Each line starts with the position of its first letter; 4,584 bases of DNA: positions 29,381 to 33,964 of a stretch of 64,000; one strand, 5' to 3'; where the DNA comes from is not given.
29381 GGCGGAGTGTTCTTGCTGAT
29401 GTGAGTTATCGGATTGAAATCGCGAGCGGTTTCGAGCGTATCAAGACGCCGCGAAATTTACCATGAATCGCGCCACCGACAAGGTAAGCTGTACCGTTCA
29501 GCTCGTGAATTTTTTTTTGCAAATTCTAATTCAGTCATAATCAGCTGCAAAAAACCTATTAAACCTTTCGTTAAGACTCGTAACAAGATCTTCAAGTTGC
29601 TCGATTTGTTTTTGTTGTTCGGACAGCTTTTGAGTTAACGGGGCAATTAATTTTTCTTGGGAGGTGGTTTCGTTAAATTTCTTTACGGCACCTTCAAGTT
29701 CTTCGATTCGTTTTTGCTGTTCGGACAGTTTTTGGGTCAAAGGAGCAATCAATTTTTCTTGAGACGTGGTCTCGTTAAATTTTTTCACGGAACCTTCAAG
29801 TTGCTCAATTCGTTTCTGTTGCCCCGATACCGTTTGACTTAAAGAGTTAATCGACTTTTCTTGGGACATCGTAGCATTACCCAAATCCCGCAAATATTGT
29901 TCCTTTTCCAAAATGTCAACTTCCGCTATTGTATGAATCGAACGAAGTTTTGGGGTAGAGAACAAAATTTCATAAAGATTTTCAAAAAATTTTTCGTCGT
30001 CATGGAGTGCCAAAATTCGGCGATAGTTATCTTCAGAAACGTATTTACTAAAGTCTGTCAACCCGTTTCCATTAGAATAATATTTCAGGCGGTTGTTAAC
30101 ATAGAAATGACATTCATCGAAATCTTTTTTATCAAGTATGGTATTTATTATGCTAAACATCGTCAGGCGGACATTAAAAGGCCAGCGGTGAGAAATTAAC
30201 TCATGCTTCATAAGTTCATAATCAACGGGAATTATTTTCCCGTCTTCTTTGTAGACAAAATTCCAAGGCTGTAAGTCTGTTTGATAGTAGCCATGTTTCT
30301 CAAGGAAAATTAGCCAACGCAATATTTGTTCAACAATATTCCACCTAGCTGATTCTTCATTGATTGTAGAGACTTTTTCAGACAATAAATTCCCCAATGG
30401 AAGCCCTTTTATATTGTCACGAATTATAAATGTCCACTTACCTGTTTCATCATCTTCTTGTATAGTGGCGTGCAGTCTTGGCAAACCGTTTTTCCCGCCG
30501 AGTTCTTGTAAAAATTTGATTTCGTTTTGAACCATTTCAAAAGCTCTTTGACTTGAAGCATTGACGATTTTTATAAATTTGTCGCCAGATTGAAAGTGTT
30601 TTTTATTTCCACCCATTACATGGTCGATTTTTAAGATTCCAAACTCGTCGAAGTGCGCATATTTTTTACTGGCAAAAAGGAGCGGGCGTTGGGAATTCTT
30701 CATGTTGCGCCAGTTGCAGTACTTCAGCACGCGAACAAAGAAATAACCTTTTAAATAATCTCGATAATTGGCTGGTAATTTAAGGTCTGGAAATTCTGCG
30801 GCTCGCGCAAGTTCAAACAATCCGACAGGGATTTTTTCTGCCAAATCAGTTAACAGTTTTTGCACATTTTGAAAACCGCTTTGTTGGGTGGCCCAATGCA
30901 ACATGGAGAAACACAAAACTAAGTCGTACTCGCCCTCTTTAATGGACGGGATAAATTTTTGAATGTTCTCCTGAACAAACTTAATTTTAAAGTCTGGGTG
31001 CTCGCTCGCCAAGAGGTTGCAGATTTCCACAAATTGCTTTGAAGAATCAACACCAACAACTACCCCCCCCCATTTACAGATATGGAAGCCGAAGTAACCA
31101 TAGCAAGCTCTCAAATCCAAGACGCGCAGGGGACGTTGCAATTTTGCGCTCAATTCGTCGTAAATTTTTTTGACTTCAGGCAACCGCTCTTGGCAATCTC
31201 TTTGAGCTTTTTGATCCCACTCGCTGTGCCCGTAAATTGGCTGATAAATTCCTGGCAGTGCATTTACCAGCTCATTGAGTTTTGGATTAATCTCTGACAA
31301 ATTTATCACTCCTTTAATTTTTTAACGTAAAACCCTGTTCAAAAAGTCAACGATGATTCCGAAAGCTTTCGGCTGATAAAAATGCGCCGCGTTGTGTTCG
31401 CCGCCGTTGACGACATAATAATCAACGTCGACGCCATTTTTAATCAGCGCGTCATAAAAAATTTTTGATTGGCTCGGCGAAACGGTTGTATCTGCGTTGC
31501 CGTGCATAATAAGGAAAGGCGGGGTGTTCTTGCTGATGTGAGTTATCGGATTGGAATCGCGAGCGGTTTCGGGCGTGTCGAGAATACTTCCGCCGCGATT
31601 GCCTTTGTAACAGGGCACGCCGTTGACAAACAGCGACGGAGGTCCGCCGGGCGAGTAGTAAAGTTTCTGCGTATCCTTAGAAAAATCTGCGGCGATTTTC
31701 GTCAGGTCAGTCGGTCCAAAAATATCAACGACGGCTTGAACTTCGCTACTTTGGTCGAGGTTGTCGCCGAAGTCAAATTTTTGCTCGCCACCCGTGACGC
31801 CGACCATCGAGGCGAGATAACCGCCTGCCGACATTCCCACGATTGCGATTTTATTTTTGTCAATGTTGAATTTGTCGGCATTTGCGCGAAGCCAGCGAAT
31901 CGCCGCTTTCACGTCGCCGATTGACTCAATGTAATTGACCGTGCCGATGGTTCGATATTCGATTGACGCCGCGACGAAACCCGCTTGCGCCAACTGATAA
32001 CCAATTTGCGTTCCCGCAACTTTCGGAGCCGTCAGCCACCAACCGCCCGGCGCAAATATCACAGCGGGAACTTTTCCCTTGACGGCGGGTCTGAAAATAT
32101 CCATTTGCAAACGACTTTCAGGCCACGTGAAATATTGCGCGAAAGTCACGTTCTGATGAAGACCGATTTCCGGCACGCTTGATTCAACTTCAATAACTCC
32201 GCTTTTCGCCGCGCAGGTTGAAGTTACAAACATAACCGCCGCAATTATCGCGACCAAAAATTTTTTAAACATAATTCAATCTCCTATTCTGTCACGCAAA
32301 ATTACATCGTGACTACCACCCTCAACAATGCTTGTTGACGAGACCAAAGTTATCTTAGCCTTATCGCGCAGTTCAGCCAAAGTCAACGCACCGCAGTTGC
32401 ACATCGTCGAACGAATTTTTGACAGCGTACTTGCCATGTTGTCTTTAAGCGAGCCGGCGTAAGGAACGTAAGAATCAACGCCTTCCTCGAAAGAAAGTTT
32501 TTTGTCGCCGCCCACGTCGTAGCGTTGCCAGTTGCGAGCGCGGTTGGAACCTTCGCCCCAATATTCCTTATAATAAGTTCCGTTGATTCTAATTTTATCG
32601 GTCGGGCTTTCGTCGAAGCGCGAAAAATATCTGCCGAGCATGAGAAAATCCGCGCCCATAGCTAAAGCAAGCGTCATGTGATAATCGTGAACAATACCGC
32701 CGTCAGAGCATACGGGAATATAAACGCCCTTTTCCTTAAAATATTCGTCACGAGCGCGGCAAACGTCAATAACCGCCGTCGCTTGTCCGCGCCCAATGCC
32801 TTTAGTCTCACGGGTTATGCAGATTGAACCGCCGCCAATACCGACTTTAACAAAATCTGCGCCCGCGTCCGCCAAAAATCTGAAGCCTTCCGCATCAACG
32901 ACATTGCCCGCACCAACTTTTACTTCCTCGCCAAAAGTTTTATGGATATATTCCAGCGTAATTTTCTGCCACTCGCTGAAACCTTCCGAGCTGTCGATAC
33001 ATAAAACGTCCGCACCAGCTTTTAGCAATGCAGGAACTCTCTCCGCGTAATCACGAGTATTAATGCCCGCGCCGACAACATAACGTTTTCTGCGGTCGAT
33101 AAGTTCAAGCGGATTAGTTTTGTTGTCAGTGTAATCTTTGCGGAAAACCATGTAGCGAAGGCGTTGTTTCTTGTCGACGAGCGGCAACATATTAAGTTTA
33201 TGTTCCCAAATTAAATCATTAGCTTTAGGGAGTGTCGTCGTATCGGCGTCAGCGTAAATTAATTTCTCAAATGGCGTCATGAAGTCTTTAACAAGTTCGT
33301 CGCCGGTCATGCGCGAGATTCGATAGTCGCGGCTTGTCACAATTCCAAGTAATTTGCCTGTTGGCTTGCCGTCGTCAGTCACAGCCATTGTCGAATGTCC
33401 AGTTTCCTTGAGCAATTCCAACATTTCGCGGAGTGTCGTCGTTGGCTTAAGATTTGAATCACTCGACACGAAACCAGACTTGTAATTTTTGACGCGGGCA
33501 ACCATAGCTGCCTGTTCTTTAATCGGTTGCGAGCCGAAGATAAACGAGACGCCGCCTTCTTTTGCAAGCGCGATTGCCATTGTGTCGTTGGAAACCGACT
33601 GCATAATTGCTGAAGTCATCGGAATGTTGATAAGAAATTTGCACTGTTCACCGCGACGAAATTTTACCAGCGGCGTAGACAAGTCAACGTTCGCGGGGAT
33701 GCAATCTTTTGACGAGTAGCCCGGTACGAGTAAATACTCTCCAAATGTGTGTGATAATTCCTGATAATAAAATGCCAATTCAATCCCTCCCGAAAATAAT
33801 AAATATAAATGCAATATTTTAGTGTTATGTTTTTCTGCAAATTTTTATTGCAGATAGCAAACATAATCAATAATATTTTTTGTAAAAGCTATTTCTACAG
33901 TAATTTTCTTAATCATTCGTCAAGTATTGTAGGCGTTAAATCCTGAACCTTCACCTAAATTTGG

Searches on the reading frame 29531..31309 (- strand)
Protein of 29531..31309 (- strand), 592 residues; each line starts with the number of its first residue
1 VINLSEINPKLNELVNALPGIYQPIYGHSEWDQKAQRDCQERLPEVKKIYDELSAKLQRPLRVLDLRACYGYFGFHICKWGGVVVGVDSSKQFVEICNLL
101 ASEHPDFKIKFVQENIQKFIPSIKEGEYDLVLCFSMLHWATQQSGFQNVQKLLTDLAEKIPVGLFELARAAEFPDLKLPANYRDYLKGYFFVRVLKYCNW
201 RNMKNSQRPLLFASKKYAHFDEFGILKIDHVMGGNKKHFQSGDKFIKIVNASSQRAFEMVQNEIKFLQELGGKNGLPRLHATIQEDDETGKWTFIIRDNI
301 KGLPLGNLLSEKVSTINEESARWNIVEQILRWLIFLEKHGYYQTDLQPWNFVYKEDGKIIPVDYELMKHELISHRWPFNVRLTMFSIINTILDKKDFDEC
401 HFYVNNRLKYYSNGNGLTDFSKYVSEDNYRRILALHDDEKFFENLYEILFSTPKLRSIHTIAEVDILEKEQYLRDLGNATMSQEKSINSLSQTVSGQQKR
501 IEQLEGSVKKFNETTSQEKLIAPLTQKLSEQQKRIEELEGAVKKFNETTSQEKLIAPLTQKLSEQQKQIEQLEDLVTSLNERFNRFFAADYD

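Call 64: search_protein_families(library=pfam, max_evalue=0.00001, proteins=[window:29531-31309:-])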
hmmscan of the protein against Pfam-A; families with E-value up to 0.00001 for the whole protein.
window:29531-31309:- (592 aa): 5 families
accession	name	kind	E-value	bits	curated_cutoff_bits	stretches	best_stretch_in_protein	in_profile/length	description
PF04102.17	SlyX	-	4e-09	37.4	30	0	471-513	3-45/67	SlyX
PF13649.12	Methyltransf_25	-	6.3e-09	36.9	27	1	63-153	1-93/97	Methyltransferase domain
PF08241.18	Methyltransf_11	-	4.7e-08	34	21.2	1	65-148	2-82/95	Methyltransferase domain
PF13847.12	Methyltransf_31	-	3.8e-07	30.3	27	1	61-154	5-102/145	Methyltransferase domain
PF08242.18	Methyltransf_12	-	2.1e-06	28.8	30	1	68-155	5-94/98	Methyltransferase domain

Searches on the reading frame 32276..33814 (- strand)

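Call 64: search_protein_families(library=pfam, max_evalue=0.00001, proteins=[window:32276-33814:-])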
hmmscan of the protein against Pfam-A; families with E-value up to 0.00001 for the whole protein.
window:32276-33814:- (512 aa): 2 families
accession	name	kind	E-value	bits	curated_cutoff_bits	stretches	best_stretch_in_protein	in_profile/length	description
PF00478.31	IMPDH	-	3.8e-108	362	25.6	1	22-502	2-345/345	IMP dehydrogenase / GMP reductase domain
PF00571.33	CBS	-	1e-10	42.2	24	0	122-163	12-50/57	CBS domain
